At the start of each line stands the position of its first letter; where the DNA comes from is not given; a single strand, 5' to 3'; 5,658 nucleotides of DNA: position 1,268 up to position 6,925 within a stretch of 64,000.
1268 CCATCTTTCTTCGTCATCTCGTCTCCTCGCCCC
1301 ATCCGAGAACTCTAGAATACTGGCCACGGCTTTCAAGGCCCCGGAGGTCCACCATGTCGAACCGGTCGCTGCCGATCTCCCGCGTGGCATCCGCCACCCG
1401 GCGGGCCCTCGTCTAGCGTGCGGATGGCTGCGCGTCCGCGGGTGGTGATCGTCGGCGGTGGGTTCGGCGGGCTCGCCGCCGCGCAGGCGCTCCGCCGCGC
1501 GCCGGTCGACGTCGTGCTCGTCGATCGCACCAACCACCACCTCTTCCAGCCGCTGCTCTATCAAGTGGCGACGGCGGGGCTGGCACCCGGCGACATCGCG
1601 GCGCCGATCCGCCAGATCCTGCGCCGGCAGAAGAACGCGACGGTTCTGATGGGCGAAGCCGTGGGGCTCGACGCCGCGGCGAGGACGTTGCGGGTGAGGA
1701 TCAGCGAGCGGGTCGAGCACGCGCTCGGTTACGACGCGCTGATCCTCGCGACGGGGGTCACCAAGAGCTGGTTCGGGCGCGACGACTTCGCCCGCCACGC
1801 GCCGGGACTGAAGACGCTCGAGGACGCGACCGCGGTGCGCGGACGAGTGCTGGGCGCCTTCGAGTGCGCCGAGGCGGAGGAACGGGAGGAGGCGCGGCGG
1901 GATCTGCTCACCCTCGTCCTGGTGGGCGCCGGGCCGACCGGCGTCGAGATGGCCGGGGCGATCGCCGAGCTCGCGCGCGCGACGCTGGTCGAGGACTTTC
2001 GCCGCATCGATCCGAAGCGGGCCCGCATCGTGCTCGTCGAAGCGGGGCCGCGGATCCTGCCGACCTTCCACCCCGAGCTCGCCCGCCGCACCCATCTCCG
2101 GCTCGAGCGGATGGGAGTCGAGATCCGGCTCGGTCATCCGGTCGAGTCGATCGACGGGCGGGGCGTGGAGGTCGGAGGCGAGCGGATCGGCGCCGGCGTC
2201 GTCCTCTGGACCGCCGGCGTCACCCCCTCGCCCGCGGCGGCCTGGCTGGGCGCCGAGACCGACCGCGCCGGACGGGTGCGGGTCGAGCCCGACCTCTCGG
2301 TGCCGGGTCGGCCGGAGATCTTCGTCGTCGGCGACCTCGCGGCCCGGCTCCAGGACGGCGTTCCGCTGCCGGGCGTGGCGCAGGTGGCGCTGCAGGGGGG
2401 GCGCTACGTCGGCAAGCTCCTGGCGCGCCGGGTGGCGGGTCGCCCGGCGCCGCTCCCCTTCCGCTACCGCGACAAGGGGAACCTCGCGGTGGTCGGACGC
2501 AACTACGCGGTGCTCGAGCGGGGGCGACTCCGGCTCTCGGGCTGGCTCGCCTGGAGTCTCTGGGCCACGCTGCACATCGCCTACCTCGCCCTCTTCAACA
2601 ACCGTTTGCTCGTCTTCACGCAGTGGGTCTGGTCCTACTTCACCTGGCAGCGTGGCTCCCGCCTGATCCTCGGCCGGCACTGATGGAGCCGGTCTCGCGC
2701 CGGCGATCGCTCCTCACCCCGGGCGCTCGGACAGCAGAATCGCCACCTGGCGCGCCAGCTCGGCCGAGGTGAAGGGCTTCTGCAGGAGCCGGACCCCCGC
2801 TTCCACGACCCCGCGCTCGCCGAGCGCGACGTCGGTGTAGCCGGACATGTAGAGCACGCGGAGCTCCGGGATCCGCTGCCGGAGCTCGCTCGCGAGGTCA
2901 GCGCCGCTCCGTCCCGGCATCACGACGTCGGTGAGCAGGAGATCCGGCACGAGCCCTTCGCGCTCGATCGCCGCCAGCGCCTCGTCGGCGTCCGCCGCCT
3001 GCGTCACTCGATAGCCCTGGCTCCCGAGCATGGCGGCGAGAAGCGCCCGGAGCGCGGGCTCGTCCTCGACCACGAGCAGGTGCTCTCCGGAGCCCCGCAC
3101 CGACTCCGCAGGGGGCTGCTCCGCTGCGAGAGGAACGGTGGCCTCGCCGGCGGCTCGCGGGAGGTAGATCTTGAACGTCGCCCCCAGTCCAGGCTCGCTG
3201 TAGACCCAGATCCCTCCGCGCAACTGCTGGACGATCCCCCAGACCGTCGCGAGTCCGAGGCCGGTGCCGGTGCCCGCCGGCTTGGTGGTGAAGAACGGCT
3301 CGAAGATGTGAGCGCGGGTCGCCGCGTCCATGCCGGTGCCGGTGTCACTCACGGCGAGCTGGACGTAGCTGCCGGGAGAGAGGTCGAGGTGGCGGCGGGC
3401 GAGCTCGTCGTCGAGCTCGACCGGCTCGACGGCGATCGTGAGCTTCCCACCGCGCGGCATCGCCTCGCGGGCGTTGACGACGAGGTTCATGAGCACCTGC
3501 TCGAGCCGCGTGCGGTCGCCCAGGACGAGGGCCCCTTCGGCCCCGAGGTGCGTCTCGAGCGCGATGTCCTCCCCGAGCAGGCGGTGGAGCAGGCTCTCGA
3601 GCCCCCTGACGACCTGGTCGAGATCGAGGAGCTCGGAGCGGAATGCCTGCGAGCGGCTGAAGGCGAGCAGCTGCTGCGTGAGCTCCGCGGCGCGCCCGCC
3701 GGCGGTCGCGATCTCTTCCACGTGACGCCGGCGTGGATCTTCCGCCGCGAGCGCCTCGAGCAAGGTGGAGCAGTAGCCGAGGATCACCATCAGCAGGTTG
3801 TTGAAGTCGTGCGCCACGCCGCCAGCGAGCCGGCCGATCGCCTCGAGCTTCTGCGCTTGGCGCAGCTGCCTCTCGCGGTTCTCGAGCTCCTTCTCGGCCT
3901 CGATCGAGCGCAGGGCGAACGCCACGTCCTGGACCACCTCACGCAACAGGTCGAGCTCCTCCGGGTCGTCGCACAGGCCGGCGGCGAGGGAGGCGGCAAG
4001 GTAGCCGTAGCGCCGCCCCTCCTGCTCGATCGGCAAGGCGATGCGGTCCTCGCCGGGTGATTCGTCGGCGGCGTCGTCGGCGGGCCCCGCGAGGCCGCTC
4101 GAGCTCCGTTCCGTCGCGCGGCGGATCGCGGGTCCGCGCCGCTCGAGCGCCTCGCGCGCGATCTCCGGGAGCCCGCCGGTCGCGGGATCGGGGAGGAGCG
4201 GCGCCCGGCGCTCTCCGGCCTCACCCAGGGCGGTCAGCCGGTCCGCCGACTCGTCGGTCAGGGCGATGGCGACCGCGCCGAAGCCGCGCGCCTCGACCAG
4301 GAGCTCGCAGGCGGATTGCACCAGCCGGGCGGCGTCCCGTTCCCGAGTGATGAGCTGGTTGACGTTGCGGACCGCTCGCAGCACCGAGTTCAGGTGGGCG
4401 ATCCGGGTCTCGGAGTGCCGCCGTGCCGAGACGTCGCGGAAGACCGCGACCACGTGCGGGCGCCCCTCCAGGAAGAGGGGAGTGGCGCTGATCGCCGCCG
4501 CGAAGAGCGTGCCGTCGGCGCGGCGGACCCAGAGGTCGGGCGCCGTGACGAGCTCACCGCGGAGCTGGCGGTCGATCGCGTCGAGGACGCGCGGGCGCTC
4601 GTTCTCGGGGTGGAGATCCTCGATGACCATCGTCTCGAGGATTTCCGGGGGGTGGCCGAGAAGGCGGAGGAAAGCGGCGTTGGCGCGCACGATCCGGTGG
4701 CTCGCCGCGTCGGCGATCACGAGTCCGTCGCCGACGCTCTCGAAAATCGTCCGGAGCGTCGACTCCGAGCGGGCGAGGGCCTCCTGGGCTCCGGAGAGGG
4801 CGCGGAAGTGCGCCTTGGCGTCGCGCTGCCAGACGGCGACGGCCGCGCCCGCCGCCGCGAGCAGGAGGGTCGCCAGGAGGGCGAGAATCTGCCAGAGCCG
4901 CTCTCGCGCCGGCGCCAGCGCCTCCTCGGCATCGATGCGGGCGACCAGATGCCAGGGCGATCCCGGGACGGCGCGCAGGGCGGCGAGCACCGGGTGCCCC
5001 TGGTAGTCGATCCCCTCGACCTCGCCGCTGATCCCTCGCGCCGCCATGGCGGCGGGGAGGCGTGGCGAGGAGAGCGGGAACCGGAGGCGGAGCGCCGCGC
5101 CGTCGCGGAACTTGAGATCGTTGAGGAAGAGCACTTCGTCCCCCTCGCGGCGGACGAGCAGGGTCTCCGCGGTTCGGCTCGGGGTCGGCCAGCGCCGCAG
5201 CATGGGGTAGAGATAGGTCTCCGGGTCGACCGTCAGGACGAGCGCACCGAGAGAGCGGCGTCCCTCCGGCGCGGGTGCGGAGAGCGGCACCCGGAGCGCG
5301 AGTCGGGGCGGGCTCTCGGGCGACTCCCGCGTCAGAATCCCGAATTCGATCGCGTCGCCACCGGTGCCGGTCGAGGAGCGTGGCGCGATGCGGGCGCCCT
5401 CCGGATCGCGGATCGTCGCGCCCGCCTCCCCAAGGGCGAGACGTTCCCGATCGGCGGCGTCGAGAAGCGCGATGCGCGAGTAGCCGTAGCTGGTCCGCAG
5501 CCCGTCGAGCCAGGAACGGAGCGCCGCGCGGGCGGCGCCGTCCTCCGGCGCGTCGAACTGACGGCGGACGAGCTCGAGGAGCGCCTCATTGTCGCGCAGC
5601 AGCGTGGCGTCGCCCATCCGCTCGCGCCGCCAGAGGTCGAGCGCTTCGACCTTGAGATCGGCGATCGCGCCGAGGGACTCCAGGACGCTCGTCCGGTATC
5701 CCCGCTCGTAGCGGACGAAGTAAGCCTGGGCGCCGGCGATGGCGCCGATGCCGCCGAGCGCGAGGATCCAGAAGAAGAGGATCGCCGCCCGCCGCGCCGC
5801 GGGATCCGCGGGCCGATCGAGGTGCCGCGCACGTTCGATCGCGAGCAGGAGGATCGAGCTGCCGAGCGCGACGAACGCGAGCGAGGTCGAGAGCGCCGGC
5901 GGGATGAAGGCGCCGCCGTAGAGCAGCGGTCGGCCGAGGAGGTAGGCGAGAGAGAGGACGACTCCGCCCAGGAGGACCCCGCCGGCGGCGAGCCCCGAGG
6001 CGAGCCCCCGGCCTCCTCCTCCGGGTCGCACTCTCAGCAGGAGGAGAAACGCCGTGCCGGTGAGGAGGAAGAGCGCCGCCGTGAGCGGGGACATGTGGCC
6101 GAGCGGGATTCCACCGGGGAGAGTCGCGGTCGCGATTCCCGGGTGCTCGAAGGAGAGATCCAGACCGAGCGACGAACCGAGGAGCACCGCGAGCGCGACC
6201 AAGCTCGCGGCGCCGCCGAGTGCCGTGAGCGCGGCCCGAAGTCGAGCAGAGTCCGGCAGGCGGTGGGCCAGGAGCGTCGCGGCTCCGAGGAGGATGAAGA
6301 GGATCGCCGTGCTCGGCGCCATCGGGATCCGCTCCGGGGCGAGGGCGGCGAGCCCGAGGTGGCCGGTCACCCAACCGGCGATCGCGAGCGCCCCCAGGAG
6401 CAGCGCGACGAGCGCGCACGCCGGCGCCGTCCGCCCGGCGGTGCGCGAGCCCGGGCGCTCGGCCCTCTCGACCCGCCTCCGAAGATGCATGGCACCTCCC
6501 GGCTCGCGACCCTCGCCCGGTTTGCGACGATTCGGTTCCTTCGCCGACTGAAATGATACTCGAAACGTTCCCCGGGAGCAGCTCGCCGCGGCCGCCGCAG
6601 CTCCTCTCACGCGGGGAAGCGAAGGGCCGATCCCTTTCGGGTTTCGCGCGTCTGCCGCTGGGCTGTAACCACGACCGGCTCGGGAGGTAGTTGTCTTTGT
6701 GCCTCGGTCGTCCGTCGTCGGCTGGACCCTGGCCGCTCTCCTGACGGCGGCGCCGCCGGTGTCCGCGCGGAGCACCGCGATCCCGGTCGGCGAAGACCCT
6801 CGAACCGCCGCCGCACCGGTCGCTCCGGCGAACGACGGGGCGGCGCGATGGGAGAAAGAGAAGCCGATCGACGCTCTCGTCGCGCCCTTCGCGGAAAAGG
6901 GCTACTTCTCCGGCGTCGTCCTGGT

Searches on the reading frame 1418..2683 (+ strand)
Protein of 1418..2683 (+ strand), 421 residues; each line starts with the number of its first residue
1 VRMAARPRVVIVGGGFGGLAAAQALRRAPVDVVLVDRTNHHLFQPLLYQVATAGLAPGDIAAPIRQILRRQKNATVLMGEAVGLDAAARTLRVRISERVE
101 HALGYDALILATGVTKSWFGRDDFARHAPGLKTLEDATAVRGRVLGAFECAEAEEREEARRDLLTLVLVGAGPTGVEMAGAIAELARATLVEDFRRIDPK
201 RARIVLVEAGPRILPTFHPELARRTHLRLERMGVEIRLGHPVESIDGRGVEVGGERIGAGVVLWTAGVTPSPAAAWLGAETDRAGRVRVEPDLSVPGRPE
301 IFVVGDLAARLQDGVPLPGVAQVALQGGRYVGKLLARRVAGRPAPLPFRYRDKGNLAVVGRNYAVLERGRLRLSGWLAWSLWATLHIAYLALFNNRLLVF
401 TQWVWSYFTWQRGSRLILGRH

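Call 60: search_protein_families(library=pfam, proteins=[window:1418-2683:+], max_evalue=0.0001)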
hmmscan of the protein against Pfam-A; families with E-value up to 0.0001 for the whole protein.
window:1418-2683:+ (421 aa): 7 families
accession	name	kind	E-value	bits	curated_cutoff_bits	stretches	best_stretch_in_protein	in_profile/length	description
PF07992.20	Pyr_redox_2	-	4.9e-48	164.5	26.1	1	8-327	2-290/291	Pyridine nucleotide-disulphide oxidoreductase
PF00070.33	Pyr_redox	-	3.8e-17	63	22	1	166-250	2-71/82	Pyridine nucleotide-disulphide oxidoreductase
PF13450.12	NAD_binding_8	-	2e-07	31.6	21.9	1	11-40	1-30/68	NAD(P)-binding Rossmann-like domain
PF01494.25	FAD_binding_3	-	3.8e-06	26.8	22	1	8-41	3-36/349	FAD binding domain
PF13454.12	NAD_binding_9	-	5e-06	27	21.8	0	10-40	1-34/155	FAD-NAD(P)-binding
PF01266.30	DAO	-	6.8e-06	26.3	27.9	0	8-38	1-31/353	FAD dependent oxidoreductase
PF01134.28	GIDA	-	3.2e-05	23.6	22.1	0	9-65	2-57/391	Glucose inhibited division protein A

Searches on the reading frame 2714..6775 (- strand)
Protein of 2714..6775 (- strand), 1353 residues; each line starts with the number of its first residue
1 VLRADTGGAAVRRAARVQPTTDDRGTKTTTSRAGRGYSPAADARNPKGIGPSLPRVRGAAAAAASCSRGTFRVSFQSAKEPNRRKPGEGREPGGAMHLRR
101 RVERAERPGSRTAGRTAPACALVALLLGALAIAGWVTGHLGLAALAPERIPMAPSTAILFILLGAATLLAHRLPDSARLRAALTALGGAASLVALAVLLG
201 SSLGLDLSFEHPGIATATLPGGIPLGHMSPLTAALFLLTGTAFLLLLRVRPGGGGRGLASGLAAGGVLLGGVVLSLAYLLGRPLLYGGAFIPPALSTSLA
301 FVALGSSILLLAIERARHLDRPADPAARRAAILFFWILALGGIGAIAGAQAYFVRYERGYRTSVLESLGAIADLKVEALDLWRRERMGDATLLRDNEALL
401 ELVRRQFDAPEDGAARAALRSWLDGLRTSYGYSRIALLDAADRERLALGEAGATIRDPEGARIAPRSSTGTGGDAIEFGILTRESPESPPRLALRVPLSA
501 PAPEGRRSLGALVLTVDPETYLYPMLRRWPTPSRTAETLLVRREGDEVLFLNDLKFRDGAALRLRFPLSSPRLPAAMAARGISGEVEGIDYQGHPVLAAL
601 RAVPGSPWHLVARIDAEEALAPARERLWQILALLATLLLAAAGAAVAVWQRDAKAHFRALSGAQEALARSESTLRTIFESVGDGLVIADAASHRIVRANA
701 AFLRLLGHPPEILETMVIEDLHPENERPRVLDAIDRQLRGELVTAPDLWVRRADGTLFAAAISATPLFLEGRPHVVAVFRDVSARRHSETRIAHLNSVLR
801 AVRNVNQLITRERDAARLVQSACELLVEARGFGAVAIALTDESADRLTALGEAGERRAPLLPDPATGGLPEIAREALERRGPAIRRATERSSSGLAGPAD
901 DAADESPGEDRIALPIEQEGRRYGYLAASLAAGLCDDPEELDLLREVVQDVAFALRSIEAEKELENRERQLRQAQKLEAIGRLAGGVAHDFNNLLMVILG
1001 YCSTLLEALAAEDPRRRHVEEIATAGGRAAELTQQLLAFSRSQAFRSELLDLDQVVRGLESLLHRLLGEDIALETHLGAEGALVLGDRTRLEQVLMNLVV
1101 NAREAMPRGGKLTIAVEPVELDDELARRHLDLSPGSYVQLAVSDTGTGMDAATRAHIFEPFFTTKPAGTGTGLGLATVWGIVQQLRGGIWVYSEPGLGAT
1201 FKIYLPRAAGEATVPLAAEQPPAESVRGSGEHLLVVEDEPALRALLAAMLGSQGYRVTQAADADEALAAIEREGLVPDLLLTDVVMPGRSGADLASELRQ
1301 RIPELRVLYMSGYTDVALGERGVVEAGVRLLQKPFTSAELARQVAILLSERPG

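Call 60: search_protein_families(library=pfam, proteins=[window:2714-6775:-], max_evalue=0.0001)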
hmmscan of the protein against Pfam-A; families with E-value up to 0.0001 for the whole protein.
window:2714-6775:- (1353 aa): 8 families
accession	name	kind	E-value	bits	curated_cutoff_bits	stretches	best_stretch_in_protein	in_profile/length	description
PF02518.31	HATPase_c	-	3.9e-22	79.2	26.4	1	1086-1208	1-110/111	Histidine kinase-, DNA gyrase B-, and HSP90-like ATPase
PF00072.30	Response_reg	-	9.1e-21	74.5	30.2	1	1234-1344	2-110/111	Response regulator receiver domain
PF00512.31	HisKA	-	3.4e-09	37.1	26.9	1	981-1044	3-65/66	His Kinase A (phospho-acceptor) domain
PF13426.13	PAS_9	-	4e-09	37.1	27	1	683-783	2-102/103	PAS domain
PF13188.13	PAS_8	-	4.6e-09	36.3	21.8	1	674-725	3-51/65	PAS domain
PF08448.16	PAS_4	-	7.1e-07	29.9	23.1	1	678-786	1-109/110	PAS fold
PF13185.12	GAF_2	-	1e-06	29.4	28.6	1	813-955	2-135/136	GAF domain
PF00989.32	PAS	-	1.2e-06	29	22.6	1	674-782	3-113/113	PAS fold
